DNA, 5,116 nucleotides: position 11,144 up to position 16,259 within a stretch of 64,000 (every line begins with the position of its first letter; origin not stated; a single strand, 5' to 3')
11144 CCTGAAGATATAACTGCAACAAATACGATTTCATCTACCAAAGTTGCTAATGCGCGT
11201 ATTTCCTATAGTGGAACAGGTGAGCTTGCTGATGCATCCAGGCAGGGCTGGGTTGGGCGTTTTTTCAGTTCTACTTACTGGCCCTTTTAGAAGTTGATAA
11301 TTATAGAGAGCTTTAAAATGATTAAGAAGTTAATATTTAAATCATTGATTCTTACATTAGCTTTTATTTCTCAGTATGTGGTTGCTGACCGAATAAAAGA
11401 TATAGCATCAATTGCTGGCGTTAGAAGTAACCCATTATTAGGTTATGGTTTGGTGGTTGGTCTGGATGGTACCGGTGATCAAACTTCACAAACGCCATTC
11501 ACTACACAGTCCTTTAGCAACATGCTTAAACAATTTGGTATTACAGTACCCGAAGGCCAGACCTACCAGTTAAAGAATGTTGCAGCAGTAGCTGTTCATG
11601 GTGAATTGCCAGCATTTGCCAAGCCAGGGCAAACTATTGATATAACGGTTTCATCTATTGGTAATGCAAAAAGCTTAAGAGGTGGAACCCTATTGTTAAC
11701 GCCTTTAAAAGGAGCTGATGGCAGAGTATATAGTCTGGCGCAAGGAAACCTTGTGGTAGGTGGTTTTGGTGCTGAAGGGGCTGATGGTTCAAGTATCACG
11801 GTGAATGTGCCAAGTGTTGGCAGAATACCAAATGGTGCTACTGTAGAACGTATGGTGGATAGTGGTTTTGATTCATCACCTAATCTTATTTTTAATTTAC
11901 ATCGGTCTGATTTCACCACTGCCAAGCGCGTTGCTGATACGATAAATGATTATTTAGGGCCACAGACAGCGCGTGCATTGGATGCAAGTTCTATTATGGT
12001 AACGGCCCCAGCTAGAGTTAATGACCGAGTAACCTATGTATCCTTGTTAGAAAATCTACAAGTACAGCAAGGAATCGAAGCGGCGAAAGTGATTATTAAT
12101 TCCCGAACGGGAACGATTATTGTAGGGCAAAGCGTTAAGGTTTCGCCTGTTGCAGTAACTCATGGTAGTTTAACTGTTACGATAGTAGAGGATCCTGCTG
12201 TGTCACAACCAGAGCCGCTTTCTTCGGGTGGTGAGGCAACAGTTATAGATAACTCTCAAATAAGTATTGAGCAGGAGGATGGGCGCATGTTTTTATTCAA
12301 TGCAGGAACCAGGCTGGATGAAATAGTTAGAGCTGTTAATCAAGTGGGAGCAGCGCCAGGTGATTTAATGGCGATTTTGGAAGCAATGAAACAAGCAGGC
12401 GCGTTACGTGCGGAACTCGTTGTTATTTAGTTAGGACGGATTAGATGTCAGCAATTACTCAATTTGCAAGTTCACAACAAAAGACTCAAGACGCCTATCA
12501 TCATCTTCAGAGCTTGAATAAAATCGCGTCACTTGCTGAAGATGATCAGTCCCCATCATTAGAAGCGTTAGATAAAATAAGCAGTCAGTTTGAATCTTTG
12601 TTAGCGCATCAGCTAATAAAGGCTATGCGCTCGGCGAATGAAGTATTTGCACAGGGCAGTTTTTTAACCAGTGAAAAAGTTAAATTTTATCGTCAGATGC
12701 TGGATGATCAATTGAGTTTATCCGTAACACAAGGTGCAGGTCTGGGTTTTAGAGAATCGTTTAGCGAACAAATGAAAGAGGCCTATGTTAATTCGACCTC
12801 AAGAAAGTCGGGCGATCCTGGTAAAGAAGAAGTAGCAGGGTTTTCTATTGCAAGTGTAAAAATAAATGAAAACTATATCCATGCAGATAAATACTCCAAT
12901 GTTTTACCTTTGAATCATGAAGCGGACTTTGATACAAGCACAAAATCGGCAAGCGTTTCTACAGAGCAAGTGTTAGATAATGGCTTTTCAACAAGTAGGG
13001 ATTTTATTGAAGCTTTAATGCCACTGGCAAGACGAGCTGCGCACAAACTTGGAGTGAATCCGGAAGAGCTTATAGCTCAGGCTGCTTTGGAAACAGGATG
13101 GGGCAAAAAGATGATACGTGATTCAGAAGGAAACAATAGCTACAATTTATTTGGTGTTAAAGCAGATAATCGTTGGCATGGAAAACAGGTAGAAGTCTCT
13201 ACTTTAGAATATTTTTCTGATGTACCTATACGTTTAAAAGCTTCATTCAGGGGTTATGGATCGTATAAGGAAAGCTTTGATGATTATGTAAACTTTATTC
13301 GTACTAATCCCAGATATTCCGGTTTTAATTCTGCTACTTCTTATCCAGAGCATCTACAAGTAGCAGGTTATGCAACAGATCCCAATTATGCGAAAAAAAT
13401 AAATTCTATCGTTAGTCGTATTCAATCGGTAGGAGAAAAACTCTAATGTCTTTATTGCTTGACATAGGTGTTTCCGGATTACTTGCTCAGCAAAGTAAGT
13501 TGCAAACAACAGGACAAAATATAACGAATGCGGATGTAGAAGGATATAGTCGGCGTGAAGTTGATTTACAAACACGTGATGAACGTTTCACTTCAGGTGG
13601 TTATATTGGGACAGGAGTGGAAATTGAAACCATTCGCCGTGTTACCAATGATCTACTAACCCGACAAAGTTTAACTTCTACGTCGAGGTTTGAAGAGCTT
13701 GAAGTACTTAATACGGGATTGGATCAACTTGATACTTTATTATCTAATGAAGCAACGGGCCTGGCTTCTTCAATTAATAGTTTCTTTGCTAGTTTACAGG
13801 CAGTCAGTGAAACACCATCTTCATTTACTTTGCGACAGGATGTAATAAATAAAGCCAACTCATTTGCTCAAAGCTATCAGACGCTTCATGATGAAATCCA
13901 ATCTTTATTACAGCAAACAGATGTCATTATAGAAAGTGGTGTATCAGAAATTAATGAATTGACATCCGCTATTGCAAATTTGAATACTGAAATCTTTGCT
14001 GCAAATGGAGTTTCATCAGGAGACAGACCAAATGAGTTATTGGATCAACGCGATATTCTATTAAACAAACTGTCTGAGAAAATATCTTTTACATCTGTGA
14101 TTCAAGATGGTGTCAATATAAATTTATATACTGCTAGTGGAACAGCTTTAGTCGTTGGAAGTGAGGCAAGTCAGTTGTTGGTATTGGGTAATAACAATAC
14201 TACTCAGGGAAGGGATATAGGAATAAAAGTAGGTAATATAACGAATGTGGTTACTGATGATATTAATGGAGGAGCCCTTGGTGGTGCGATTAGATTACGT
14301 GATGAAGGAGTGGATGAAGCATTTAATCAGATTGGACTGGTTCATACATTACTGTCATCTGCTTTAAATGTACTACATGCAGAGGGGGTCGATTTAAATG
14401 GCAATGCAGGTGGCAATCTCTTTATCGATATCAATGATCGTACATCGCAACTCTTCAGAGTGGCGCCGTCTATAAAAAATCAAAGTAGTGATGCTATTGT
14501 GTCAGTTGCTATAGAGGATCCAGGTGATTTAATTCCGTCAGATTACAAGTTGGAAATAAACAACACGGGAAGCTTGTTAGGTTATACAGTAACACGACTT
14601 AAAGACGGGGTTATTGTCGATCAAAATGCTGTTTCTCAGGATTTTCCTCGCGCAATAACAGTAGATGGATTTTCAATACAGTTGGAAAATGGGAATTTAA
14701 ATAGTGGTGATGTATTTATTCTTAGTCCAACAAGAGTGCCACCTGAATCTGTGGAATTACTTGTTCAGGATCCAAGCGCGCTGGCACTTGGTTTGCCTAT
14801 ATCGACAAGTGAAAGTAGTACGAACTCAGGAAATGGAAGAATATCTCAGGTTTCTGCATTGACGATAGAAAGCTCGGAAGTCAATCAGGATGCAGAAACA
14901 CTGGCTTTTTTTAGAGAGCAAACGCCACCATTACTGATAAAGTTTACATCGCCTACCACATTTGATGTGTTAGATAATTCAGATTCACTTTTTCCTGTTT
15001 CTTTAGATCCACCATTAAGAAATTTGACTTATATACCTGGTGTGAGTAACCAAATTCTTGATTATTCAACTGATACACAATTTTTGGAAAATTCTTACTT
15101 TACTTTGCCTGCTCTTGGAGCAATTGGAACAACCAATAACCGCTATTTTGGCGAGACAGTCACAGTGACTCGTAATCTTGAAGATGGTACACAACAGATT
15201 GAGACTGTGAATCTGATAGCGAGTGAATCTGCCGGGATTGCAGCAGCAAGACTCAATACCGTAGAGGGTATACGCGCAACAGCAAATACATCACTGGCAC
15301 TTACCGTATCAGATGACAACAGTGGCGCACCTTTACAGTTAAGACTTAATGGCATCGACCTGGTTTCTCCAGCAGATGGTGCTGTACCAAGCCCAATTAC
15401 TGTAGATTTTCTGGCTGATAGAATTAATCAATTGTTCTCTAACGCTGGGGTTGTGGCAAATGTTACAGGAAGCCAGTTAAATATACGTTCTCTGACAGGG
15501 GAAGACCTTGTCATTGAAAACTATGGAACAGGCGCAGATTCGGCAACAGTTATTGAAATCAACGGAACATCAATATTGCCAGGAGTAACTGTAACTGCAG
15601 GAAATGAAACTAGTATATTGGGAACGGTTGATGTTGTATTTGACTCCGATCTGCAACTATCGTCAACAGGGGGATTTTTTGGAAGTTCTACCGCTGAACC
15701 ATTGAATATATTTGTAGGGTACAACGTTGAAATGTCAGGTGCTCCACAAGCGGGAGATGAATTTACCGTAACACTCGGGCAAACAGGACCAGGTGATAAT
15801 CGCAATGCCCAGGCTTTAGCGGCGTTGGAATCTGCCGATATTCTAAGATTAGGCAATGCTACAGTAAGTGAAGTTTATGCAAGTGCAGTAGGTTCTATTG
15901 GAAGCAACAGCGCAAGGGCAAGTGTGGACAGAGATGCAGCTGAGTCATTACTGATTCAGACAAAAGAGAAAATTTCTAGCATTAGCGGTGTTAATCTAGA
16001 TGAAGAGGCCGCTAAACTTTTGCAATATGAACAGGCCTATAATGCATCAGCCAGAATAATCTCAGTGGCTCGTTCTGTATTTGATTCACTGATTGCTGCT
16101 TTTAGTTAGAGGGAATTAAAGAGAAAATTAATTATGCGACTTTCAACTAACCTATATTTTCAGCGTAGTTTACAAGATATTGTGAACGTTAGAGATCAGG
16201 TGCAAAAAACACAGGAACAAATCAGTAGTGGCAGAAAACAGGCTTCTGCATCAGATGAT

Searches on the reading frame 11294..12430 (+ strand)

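Call 66: search_protein_families(library=pfam, proteins=[window:11294-12430:+], max_evalue=0.00001)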
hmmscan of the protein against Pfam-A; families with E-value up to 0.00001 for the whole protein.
window:11294-12430:+ (378 aa): 1 family
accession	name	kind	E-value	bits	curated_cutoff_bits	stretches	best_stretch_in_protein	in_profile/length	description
PF02119.21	FlgI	-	8.2e-144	479.2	25.3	1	33-377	1-343/343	Flagellar P-ring protein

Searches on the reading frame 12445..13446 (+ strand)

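Call 66: search_protein_families(library=pfam, proteins=[window:12445-13446:+], max_evalue=0.00001)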
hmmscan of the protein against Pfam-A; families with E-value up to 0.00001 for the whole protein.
window:12445-13446:+ (333 aa): 2 families
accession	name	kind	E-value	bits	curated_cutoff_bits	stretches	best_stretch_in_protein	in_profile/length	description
PF01832.25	Glucosaminidase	-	7.2e-33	114.3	30.2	1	193-327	2-122/123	Mannosyl-glycoprotein endo-beta-N-acetylglucosaminidase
PF10135.14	Rod-binding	-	5.2e-08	33.8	25.1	1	59-106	1-48/51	Rod binding protein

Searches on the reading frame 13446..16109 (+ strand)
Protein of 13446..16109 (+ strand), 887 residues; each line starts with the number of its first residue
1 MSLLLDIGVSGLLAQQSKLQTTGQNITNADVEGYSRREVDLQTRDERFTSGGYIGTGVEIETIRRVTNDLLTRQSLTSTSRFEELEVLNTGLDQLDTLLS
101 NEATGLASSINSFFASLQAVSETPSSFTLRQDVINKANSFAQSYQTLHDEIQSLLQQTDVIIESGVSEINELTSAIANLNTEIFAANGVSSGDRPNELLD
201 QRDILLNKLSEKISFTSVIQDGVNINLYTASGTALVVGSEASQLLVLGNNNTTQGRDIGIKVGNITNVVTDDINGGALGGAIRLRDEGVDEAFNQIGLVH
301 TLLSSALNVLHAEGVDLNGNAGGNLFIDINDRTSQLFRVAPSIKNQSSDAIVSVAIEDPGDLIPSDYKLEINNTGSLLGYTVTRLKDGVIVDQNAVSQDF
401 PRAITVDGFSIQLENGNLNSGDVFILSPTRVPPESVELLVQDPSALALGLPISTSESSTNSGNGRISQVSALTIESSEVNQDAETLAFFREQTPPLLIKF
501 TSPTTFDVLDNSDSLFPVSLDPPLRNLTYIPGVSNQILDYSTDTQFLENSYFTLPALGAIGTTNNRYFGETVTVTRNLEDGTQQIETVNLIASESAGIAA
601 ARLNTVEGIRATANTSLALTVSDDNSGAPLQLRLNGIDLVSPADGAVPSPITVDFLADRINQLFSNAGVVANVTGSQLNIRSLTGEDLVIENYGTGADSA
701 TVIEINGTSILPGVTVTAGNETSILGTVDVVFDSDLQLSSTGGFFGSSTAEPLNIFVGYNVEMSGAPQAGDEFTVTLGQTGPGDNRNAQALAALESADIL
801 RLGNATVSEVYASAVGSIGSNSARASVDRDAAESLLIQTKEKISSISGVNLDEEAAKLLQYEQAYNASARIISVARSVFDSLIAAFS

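Call 66: search_protein_families(library=pfam, proteins=[window:13446-16109:+], max_evalue=0.00001)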
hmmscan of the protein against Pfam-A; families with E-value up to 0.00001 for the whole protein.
window:13446-16109:+ (887 aa): 4 families
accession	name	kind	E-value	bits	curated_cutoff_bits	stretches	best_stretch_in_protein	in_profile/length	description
PF22638.1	FlgK_D1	-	2.9e-58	197.7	28.6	1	92-326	1-233/233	Flagellar hook-associated protein FlgK helical domain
PF06429.18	Flg_bbr_C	-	4.1e-07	29.9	23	1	846-883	7-44/46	Flagellar basal body rod FlgEFG protein C-terminal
PF21158.3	flgK_1st_1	-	1.5e-06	28.6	24.2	0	344-428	5-81/81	Flagellar hook-associated protein 1, D2-like domain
PF00460.25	Flg_bb_rod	-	7.7e-06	26.2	20.7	0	5-34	1-30/31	Flagella basal body rod protein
